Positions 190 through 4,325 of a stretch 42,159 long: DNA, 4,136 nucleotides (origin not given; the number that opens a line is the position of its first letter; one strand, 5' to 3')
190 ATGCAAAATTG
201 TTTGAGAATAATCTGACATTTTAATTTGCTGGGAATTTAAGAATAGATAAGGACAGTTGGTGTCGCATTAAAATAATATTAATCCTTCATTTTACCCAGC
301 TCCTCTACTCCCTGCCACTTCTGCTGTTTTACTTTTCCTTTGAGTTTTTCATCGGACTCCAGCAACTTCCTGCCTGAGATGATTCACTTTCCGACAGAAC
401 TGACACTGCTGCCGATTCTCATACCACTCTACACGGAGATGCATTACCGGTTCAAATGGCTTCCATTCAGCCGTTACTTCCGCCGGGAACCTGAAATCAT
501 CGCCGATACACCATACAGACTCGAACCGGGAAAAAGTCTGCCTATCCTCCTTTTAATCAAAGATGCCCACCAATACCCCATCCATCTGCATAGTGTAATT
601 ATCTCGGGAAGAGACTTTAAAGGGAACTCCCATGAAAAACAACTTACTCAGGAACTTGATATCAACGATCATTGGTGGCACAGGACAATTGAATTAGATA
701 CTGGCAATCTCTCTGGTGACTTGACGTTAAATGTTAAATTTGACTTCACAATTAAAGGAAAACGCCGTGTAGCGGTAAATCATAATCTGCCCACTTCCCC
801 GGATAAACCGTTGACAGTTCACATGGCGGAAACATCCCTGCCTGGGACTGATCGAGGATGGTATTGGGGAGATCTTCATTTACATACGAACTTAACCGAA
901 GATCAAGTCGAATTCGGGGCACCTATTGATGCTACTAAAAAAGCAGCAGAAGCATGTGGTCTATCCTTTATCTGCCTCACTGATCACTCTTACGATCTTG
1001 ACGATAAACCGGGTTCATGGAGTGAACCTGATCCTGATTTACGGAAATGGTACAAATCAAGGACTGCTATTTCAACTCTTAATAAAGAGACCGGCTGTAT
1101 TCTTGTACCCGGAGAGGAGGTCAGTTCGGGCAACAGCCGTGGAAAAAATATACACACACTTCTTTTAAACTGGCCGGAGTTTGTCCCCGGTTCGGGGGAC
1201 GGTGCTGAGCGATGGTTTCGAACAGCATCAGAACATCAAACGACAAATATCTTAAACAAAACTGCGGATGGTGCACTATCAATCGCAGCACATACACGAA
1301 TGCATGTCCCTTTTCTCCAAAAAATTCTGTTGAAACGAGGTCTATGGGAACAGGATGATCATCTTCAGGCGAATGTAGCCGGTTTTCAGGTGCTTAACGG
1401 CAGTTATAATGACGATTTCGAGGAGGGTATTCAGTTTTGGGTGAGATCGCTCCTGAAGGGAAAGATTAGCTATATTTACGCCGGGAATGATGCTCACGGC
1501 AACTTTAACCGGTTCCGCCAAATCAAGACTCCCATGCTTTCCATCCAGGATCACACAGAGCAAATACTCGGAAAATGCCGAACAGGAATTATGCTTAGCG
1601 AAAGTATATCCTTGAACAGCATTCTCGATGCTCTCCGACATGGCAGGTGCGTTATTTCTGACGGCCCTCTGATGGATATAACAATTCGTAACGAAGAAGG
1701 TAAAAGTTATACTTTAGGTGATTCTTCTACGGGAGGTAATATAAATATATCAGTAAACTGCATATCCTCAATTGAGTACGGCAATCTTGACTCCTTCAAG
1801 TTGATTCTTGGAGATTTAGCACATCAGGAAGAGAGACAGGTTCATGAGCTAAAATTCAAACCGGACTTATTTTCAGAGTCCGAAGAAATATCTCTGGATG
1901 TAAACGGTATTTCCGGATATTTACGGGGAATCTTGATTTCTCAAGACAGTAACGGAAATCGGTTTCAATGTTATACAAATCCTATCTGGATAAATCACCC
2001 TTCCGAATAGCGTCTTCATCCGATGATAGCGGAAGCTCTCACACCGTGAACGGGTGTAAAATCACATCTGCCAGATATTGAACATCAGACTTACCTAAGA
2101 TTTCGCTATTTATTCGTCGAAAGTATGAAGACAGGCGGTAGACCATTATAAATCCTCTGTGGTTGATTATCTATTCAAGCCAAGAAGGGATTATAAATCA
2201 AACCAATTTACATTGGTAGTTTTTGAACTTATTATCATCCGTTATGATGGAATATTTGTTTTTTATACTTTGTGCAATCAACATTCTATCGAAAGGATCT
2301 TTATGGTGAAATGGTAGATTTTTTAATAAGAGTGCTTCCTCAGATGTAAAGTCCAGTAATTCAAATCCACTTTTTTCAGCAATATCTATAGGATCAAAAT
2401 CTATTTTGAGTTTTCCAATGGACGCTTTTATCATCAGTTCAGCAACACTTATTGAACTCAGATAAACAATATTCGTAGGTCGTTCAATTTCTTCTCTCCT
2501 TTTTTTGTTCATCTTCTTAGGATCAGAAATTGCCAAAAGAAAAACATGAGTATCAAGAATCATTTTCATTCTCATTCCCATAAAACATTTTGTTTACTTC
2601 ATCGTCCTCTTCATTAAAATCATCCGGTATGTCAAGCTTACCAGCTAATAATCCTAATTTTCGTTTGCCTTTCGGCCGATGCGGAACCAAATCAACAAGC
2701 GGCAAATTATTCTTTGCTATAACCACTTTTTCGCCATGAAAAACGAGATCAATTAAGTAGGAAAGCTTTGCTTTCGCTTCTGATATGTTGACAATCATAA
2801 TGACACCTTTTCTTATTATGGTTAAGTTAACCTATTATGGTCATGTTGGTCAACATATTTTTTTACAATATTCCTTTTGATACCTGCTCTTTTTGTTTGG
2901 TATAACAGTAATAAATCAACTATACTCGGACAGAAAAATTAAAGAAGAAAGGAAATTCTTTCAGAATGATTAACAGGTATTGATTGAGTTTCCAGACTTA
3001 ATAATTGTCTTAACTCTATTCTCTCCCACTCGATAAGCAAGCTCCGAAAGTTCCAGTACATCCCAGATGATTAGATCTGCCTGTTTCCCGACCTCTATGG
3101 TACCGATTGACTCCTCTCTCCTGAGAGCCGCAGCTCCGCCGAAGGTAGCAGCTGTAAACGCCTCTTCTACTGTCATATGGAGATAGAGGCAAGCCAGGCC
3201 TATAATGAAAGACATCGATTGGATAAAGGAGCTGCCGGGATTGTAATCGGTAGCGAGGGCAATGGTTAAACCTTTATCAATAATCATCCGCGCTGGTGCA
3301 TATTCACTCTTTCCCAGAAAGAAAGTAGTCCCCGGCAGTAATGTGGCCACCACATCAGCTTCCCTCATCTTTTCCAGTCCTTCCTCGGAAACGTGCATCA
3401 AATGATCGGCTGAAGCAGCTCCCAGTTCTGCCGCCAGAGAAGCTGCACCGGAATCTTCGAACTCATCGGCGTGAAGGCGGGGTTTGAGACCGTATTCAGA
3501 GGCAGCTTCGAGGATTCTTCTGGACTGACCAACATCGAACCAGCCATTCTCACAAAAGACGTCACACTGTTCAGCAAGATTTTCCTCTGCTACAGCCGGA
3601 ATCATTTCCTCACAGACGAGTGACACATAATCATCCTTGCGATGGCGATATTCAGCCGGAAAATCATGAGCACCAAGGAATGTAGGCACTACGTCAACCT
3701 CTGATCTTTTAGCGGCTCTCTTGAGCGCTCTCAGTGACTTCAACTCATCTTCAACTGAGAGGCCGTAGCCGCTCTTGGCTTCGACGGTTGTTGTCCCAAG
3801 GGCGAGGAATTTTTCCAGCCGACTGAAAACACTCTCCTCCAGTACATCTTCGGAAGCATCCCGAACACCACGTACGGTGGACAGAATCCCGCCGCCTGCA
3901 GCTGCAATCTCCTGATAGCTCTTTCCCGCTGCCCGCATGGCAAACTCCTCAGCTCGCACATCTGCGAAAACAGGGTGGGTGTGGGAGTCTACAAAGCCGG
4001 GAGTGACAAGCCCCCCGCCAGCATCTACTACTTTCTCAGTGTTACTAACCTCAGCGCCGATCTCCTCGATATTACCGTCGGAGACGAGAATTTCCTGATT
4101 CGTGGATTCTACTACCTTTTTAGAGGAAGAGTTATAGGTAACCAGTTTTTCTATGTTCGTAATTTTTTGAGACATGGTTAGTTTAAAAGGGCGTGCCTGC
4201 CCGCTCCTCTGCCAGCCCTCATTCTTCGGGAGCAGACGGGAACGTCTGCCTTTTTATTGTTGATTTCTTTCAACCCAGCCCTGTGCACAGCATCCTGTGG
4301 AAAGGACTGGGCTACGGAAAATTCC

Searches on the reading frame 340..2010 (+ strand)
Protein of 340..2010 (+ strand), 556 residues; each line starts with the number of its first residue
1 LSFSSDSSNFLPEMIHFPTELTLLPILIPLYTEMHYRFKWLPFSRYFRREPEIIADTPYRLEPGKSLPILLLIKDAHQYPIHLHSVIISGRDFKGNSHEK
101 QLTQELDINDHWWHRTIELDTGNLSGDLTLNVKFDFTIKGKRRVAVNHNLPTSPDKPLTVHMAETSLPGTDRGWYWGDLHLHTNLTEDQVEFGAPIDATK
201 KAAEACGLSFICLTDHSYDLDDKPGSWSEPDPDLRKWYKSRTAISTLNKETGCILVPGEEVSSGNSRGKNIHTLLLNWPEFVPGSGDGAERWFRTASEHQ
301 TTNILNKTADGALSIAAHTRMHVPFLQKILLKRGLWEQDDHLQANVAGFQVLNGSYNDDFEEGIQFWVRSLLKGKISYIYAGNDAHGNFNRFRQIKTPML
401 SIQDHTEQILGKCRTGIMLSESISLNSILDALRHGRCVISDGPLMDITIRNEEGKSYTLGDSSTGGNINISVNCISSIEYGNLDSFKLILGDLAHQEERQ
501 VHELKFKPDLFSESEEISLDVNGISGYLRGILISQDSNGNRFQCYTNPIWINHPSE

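Call 39: search_protein_families(library=pfam, proteins=[window:340-2010:+], max_evalue=0.001)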
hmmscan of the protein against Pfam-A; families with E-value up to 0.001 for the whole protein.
window:340-2010:+ (556 aa): 0 families

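Call 43: search_protein_families(library=ncbifam, proteins=[window:340-2010:+], max_evalue=0.01)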
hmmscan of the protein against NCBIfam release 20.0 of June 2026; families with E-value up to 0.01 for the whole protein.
window:340-2010:+ (556 aa): 3 families
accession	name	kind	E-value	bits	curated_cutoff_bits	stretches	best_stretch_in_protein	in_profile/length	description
NF038032.1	CehA_McbA_metalo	domain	4.2e-26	92.1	80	1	173-552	1-315/315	CehA/McbA family metallohydrolase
NF005928.0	PRK07945.1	equivalog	0.00043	19.7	250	1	176-220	99-139/337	PHP domain-containing protein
NF045780.1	TrlF_fam_ATP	equivalog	0.0067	15.2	350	1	174-277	5-96/944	TrlF family AAA-like ATPase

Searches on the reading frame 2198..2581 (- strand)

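Call 39: search_protein_families(library=pfam, proteins=[window:2198-2581:-], max_evalue=0.001)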
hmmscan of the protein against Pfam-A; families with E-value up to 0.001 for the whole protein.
window:2198-2581:- (127 aa): 1 family
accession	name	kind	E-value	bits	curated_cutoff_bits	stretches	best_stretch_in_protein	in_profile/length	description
PF01850.27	PIN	-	4.2e-15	56.9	23.6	1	7-122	1-117/120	PIN domain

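Call 43: search_protein_families(library=ncbifam, proteins=[window:2198-2581:-], max_evalue=0.01)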
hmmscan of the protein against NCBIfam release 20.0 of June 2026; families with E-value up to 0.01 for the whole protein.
window:2198-2581:- (127 aa): 0 families

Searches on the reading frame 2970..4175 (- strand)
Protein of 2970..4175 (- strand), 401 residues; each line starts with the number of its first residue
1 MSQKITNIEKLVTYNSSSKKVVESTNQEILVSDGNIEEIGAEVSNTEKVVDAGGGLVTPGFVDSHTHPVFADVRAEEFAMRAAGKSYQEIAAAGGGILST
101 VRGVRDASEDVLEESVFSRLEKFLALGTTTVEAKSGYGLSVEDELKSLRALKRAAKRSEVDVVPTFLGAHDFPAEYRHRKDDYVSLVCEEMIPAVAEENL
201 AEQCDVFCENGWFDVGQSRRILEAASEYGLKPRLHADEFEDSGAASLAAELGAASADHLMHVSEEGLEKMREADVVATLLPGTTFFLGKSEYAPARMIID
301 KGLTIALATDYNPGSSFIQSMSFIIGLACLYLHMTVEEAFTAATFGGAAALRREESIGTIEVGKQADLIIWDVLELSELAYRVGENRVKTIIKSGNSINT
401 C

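Call 39: search_protein_families(library=pfam, proteins=[window:2970-4175:-], max_evalue=0.001)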
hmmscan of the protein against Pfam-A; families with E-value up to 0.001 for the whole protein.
window:2970-4175:- (401 aa): 2 families
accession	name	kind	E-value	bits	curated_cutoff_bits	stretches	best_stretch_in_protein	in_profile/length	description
PF07969.17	Amidohydro_3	-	7.5e-25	88.8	29.7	2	107-378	152-446/472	Amidohydrolase family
PF01979.26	Amidohydro_1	-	4.8e-23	82.4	25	1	56-396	1-343/345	Amidohydrolase family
